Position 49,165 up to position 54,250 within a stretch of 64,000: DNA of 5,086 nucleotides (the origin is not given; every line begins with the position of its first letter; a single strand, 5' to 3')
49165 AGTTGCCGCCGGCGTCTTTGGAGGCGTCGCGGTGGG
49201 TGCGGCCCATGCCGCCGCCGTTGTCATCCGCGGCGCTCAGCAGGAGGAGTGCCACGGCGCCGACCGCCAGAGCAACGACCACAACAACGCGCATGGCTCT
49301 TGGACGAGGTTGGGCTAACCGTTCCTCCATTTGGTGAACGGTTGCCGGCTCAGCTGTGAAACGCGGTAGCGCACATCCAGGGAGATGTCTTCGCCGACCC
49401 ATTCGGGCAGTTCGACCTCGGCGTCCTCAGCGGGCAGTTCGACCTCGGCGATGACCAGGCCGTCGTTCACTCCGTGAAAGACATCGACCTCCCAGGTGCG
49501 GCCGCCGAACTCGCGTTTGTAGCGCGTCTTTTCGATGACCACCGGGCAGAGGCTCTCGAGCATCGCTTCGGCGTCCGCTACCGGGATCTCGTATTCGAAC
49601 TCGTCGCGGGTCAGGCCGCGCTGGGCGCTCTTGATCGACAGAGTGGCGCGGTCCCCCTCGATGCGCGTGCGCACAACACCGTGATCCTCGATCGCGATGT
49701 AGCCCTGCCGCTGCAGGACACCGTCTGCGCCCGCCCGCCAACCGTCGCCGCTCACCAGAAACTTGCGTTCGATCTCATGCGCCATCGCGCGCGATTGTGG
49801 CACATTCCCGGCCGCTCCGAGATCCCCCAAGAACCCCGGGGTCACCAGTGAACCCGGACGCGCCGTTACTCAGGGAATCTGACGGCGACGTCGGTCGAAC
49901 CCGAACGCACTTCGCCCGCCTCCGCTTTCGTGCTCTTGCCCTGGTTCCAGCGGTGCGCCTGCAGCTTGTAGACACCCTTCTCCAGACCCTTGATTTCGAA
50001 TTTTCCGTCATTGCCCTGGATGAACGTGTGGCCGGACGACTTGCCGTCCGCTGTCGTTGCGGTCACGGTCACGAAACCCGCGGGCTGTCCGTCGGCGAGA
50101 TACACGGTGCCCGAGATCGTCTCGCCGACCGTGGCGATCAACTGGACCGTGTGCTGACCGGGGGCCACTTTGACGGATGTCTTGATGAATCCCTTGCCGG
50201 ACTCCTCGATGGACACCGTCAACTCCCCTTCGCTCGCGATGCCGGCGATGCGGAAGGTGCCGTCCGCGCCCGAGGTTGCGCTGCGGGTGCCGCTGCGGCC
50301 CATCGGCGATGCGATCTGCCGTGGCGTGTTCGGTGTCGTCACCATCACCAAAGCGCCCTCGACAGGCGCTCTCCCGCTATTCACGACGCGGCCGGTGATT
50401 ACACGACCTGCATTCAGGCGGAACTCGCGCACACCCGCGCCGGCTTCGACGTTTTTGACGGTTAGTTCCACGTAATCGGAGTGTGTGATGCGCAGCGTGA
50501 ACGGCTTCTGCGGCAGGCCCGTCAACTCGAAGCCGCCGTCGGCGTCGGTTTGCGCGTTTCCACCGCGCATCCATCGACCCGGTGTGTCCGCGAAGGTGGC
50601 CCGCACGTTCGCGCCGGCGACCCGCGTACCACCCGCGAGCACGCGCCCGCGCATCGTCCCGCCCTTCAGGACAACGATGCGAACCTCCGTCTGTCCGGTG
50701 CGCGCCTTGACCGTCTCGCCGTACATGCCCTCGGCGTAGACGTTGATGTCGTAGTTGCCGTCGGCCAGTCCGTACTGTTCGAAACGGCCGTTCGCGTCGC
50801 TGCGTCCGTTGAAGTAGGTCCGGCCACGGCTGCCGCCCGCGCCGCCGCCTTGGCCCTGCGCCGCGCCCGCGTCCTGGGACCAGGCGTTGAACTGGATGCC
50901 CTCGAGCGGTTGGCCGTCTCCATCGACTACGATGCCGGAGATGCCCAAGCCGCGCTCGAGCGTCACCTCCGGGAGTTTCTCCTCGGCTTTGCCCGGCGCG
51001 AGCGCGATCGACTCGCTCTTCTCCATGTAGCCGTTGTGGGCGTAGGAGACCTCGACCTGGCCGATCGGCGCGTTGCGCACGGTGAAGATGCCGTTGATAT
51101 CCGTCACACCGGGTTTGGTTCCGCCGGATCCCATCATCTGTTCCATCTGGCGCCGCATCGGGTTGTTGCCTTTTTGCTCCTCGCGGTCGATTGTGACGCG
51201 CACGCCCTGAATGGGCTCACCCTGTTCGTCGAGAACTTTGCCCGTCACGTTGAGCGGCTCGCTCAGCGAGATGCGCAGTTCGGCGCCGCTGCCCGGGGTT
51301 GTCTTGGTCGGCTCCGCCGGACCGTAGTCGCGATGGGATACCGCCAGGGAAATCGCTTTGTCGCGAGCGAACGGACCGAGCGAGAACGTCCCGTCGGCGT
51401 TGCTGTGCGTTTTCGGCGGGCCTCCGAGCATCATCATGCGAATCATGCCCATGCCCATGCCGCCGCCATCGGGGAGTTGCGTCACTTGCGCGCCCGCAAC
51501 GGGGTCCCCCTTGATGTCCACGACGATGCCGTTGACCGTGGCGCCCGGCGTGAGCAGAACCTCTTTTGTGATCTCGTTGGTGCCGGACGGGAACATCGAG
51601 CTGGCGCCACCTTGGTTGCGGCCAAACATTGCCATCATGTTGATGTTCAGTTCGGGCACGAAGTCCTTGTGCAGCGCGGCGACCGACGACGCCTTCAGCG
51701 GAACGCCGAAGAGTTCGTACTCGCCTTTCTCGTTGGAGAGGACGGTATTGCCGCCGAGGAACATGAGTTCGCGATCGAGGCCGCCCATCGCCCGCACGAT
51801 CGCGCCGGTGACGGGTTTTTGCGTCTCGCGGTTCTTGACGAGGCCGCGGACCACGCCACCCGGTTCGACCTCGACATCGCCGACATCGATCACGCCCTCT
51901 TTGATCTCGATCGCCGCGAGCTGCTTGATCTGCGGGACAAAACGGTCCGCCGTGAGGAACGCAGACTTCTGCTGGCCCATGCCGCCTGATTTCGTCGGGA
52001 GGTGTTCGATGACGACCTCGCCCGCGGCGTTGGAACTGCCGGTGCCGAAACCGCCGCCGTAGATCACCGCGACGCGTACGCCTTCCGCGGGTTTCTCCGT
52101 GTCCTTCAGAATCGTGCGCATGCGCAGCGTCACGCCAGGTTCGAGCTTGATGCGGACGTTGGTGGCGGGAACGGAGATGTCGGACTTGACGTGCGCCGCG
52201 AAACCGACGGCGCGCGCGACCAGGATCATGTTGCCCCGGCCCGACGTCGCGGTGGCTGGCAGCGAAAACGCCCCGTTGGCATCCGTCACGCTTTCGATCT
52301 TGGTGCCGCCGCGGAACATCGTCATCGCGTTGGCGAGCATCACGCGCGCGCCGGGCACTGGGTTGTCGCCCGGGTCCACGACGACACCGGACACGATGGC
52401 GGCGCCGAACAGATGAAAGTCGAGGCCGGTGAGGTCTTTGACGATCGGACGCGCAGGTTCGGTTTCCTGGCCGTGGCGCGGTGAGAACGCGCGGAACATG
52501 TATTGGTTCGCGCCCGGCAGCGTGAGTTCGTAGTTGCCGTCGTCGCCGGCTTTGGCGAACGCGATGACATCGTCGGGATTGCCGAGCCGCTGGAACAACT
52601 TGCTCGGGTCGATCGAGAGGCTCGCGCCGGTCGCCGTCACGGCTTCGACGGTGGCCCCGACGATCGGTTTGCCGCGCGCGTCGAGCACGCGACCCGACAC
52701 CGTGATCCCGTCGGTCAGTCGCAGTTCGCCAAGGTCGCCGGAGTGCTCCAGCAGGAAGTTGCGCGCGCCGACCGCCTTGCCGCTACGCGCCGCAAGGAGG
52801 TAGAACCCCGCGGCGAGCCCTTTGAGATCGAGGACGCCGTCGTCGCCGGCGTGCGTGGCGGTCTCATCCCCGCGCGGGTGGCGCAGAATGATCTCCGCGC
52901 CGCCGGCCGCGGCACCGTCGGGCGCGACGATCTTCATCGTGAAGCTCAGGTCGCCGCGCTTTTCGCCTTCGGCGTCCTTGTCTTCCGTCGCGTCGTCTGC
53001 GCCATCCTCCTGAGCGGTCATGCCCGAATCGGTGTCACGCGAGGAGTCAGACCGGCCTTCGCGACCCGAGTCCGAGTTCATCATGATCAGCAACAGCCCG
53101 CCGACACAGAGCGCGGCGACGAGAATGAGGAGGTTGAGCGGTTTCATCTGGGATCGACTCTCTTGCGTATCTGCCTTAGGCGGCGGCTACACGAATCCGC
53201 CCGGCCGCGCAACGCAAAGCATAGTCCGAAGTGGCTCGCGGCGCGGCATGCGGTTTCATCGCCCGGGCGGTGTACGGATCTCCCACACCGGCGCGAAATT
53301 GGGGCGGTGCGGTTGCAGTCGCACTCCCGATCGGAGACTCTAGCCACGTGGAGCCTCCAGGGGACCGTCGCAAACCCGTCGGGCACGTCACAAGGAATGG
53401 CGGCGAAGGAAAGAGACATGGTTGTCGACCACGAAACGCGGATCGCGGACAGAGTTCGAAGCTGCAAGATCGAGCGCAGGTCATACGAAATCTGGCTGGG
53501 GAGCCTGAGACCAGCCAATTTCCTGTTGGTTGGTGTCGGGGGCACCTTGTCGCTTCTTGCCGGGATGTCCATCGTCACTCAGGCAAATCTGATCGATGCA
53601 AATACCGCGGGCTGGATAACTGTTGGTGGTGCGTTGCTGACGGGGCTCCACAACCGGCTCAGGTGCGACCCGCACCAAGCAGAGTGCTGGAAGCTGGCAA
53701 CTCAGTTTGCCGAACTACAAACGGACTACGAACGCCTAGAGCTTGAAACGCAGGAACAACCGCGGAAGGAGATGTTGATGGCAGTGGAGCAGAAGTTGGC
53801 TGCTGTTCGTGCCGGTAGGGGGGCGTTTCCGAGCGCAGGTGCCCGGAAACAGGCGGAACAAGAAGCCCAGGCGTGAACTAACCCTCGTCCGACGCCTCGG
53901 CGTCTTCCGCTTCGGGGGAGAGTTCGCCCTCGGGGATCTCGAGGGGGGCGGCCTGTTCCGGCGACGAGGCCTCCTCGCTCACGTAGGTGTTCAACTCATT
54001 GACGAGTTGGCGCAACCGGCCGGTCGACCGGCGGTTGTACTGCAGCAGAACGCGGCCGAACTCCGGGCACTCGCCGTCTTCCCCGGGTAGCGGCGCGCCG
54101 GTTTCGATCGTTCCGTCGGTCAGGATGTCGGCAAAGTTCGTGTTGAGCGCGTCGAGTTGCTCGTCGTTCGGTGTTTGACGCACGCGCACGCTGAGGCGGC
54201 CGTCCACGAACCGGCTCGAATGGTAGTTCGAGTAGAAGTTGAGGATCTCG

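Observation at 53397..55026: Compositionally foreign 2TM (SLATT-like) gene tail-to-tail with a long LOG/SLOG-family gene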

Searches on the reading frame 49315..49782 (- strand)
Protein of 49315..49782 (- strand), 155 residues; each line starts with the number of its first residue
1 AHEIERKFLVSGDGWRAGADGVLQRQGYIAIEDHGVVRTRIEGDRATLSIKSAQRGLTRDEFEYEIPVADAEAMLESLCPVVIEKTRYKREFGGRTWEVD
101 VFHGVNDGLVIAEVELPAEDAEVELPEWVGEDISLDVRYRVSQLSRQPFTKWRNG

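Call 31: search_protein_families(library=pfam, proteins=[window:49315-49782:-], max_evalue=0.001)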
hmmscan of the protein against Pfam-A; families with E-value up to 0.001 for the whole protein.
window:49315-49782:- (155 aa): 1 family
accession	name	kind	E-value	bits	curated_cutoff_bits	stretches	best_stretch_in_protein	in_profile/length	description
PF01928.26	CYTH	-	3.2e-16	60.1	23.2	1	2-137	2-165/179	CYTH domain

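Call 32: search_protein_families(library=padloc, proteins=[window:49315-49782:-], max_evalue=0.01)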
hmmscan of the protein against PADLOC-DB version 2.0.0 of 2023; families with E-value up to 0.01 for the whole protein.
window:49315-49782:- (155 aa): 0 families

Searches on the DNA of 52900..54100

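Call 78: search_rna_families(source=window, start=52900, end=54100, threshold=evalue, max_evalue=1)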
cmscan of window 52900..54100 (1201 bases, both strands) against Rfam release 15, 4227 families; matches with E-value up to 1: 0.
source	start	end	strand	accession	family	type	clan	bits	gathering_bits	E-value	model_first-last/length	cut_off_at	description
